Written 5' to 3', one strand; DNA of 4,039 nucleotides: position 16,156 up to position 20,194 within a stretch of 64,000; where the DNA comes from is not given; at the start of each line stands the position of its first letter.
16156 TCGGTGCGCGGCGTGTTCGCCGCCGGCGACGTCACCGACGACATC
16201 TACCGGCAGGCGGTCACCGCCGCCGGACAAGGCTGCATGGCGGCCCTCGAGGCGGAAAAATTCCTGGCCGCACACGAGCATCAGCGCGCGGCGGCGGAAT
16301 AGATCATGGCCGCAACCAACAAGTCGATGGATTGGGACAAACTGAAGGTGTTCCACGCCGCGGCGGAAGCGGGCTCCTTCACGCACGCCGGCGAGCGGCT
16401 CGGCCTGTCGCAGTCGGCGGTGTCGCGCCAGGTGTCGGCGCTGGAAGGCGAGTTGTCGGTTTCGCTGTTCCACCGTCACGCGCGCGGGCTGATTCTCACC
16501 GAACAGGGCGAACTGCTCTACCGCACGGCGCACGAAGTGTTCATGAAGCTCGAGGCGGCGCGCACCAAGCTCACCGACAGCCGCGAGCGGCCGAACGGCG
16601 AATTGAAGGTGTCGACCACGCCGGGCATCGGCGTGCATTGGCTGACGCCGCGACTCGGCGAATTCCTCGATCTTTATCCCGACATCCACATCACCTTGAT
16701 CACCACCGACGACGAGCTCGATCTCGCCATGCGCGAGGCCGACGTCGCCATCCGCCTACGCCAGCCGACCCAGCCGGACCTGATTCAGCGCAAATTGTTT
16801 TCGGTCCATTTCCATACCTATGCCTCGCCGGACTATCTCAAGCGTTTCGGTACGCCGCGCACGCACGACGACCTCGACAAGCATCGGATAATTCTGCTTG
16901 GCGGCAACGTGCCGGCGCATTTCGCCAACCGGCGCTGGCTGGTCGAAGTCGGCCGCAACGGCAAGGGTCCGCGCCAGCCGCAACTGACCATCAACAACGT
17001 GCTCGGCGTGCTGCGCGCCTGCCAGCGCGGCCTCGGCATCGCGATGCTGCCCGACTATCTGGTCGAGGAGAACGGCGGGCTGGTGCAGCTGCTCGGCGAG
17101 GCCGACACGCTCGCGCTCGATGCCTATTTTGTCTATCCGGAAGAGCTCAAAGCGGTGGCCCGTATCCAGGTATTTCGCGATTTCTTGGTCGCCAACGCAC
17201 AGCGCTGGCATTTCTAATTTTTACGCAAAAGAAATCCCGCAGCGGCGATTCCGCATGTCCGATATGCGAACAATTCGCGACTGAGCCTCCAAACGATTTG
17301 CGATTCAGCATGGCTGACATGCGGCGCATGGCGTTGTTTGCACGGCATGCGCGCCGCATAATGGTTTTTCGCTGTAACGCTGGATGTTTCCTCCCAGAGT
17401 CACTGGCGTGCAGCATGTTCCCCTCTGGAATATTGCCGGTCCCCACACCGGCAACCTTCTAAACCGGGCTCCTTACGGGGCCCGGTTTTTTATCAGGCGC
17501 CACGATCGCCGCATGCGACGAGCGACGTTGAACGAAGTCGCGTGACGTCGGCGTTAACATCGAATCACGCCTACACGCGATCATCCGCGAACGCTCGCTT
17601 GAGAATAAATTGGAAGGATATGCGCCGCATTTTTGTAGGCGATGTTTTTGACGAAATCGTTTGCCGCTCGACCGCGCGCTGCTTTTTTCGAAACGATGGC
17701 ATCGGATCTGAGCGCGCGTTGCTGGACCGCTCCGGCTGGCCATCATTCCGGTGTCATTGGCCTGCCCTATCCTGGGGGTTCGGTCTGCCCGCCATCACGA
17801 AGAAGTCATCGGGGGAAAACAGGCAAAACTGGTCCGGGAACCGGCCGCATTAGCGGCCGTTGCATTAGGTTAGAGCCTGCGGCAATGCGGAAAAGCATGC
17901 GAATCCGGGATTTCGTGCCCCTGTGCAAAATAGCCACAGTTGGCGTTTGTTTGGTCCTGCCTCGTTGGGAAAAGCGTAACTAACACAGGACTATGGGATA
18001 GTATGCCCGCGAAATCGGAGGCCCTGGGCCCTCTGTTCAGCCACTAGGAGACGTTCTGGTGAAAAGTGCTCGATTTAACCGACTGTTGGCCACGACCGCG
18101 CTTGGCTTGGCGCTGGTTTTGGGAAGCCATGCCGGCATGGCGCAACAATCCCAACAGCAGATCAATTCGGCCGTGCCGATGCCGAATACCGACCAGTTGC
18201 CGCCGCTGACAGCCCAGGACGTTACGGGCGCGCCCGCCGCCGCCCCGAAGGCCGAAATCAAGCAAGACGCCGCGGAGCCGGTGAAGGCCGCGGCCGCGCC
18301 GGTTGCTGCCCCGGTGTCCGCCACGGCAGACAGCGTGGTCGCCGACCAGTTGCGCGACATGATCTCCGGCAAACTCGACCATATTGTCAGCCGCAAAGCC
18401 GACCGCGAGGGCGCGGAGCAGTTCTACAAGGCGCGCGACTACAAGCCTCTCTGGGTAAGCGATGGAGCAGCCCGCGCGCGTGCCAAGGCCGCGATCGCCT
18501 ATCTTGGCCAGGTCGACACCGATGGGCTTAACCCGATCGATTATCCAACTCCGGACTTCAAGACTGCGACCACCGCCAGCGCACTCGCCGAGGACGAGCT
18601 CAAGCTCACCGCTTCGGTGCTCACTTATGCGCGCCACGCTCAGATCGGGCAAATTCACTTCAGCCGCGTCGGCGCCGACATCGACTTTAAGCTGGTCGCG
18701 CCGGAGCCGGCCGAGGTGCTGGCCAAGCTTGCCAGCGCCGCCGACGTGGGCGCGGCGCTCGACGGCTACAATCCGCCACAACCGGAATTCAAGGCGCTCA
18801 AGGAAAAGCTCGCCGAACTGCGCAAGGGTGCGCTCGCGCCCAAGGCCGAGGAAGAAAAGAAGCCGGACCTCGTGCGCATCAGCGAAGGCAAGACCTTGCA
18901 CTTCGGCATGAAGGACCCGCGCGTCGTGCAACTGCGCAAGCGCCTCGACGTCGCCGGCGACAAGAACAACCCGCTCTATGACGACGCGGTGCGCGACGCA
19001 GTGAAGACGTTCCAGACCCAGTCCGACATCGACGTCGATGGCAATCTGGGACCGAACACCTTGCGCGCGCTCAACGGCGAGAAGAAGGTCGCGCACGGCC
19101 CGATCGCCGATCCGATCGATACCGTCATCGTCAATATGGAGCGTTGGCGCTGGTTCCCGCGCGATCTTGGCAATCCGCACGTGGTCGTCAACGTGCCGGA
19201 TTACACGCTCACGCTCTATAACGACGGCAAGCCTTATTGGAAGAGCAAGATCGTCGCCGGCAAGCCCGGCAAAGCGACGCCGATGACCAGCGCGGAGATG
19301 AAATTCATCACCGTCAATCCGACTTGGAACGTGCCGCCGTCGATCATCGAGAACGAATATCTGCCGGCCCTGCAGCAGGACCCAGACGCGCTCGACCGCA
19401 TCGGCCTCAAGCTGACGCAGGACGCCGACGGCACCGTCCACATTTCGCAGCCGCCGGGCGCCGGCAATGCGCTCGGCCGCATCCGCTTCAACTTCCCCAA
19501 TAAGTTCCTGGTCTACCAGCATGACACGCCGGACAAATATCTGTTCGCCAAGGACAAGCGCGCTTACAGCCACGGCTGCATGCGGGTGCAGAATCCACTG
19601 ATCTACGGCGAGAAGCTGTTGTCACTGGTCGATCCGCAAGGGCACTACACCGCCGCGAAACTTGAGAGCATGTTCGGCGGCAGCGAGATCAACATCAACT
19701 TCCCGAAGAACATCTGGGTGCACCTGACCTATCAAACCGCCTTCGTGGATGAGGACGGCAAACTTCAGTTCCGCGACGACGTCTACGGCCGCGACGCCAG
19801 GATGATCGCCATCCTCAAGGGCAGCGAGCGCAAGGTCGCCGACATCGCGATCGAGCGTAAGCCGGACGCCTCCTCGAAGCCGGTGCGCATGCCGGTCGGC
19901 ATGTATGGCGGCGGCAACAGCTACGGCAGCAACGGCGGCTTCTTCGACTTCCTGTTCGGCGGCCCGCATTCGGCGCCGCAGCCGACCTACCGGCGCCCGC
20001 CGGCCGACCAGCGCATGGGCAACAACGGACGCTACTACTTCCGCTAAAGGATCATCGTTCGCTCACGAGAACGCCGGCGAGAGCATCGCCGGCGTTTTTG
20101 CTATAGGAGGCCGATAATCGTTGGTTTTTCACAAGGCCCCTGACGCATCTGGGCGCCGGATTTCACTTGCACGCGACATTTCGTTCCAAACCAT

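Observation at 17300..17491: Unannotated AbcR-like sRNA with its LsrB/VtlR activator site and a third anti-SD loop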

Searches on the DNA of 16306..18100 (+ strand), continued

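Call 70: search_rna_families(sources=[L001, L002, L003, L004, L005, L006, L007, L008, L009, L011, L014, L015, L017, L020, L021, L022, L023, L024, L025, L026], threshold=gathering)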
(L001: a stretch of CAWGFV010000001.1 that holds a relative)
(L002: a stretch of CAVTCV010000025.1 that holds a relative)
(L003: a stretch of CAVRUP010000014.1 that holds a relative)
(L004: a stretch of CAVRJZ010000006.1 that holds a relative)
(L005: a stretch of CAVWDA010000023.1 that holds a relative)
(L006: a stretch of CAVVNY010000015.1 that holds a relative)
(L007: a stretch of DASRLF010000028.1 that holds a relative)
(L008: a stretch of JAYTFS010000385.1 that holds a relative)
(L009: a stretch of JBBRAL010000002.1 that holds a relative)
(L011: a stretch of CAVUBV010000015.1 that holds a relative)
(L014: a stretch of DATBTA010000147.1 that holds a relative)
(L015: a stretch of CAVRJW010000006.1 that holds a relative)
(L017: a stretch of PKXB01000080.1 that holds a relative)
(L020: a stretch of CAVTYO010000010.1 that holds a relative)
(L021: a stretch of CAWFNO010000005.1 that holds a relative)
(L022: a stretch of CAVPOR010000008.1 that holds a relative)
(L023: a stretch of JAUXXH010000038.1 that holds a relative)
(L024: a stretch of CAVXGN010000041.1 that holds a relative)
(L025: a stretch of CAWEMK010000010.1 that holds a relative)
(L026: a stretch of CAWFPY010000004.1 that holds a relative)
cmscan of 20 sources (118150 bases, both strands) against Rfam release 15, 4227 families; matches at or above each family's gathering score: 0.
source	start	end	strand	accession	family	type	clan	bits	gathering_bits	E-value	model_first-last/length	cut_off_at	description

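Call 73: search_with_rna_model(model_id=R1, sources=[L307, L308, L309, L310, L311, L312, L313, L314, L315, L316, L317, L318, L319, L320, L321, L322, L323, L324, L325, L326, L327, L328, L329, L331, L332, L333, L334, L335, L336, L337, L338, L339, L341, L342, L343, L344, L345, L346, L347, L348, L349, L350, L351, L352, L353, L354, L355, L356, L357, L358, L359], max_evalue=0.01)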
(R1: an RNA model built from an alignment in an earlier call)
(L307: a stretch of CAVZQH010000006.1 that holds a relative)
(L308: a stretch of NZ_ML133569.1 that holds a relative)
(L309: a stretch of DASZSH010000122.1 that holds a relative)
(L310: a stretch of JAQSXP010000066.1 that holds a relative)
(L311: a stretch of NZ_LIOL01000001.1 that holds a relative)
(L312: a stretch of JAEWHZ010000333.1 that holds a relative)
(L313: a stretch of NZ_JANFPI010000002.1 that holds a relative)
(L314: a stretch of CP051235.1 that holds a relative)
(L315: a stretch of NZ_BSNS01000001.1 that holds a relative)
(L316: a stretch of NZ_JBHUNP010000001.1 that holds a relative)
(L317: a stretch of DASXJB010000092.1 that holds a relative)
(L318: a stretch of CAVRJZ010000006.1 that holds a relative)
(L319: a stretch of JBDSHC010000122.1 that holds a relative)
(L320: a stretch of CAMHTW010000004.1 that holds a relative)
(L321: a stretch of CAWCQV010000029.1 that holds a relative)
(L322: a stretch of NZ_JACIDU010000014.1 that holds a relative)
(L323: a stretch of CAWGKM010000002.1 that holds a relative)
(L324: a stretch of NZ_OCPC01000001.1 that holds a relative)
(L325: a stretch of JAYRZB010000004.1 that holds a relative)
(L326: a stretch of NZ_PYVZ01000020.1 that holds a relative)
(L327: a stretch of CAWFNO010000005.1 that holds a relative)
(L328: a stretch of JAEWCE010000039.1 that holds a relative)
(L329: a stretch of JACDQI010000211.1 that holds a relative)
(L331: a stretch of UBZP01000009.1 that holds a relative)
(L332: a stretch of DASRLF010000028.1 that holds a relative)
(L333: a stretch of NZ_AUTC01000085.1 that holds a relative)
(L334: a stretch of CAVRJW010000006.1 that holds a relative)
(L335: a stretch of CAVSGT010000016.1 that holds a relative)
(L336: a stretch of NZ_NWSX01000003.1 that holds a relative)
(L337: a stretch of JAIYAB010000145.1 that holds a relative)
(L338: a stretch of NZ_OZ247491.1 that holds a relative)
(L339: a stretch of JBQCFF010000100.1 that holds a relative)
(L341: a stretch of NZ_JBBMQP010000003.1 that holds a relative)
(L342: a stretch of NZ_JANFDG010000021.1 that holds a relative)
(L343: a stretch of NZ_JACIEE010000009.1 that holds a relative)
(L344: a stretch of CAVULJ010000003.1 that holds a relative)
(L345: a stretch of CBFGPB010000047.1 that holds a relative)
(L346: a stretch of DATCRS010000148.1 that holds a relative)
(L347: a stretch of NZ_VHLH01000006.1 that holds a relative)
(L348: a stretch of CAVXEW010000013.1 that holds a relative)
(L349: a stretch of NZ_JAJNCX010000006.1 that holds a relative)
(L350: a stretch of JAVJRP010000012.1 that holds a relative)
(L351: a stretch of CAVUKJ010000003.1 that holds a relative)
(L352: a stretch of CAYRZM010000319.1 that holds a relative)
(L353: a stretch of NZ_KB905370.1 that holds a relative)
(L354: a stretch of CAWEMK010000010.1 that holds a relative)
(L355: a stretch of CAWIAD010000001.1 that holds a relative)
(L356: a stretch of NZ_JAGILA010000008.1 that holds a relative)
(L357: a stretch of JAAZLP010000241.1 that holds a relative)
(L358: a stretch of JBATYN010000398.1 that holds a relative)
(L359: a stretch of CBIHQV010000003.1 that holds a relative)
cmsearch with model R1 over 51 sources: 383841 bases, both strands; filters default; matches with E-value up to 0.01: 46.
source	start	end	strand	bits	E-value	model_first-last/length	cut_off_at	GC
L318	4795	4925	-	142.3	4.5e-32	1-133/133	no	0.64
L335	1881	2015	-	140.3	1.3e-31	1-133/133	no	0.67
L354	2010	2146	+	139.7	1.9e-31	1-133/133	no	0.6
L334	632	765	-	136.8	9.5e-31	1-133/133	no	0.6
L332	2979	3109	-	131.2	2.2e-29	1-133/133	no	0.65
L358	1842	1976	-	129.6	5.2e-29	1-133/133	no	0.6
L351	202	337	-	118.5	2.5e-26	1-133/133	no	0.63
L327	4252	4382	+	111.1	1.5e-24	1-133/133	no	0.63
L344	2406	2553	+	67.5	5.3e-14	1-133/133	no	0.64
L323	2148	2290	-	65.8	1.4e-13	1-133/133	no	0.67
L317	3699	3836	-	63.6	4.6e-13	1-133/133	no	0.63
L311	5429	5560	+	61.1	1.9e-12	1-133/133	no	0.62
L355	3742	3883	-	60.4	2.7e-12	1-133/133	no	0.63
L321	920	1070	-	60.1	3.2e-12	1-133/133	no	0.65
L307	4846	4991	+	58.8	6.7e-12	1-133/133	no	0.62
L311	5677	5809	+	55.2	5e-11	1-133/133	no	0.63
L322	2496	2618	-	32.1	1.9e-05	1-133/133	no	0.55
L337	4929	5063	+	29.6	7.4e-05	1-133/133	no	0.66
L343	5792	5919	-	28.9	0.00011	1-133/133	no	0.52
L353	5076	5202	-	28.8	0.00011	1-133/133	no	0.52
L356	3717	3839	-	28.7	0.00012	1-133/133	no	0.54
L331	5129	5256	+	28.2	0.00017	1-133/133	no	0.52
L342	3713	3838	-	27.6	0.00023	1-133/133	no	0.62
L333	1585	1711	+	27.5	0.00024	1-133/133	no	0.53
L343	5569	5685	-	26.9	0.00034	1-133/133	no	0.58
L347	1712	1838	+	26.8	0.00036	1-133/133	no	0.54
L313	4943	5066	+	26.7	0.00037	1-133/133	no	0.52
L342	3925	4053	-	26.6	0.00041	1-133/133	no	0.52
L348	6981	7109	-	26.4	0.00045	1-133/133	no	0.51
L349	3062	3184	+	26.1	0.00052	1-133/133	no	0.49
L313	4725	4851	+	25.9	0.00059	1-133/133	no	0.52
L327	4337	4507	-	25.5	0.00075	1-133/133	no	0.61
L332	2988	3014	+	24.7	0.0011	97-123/133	no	0.74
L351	211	237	+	24.7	0.0011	97-123/133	no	0.74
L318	4804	4830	+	24.7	0.0012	97-123/133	no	0.78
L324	1762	1880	+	24.7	0.0012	1-133/133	no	0.55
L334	641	667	+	24.5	0.0013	97-123/133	no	0.7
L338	5482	5600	+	24.3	0.0014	1-133/133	no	0.57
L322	2709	2834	-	24.2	0.0015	1-133/133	no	0.56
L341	2220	2338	+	24.2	0.0015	1-133/133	no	0.56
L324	1533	1649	+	23.9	0.0018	1-133/133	no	0.56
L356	3918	4037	-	23.2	0.0026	1-133/133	no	0.53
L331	5365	5482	+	23.1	0.0028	1-133/133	no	0.61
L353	4873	4998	-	22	0.0052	1-133/133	no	0.54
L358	1851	1877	+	21.6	0.0064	97-123/133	no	0.7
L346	7074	7189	-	21.5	0.0067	1-133/133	no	0.65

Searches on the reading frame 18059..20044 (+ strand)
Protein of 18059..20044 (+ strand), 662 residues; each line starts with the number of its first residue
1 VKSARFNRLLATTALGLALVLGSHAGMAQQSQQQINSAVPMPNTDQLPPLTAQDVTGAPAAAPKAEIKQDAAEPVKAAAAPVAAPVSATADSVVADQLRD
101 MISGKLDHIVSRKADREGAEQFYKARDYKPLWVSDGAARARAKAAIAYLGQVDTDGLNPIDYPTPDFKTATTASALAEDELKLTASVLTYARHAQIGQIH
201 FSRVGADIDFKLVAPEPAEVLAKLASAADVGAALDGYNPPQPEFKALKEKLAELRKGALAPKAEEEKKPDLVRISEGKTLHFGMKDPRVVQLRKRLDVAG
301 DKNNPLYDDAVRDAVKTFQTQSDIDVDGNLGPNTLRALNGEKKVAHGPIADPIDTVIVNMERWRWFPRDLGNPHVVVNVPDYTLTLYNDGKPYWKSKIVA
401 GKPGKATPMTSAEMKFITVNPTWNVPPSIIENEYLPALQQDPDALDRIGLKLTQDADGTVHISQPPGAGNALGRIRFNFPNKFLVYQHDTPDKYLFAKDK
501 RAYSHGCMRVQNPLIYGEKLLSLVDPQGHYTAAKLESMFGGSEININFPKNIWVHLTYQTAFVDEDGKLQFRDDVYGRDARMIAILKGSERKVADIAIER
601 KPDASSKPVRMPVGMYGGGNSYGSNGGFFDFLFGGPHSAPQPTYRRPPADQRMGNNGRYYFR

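Call 8: search_protein_families(library=ncbifam, proteins=[window:18059-20044:+])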
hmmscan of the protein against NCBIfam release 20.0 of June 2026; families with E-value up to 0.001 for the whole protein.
window:18059-20044:+ (662 aa): 1 family
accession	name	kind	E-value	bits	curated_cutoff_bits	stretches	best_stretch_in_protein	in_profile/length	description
NF007891.0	PRK10594.1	equivalog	6.3e-53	180.5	425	1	299-581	310-601/617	L,D-transpeptidase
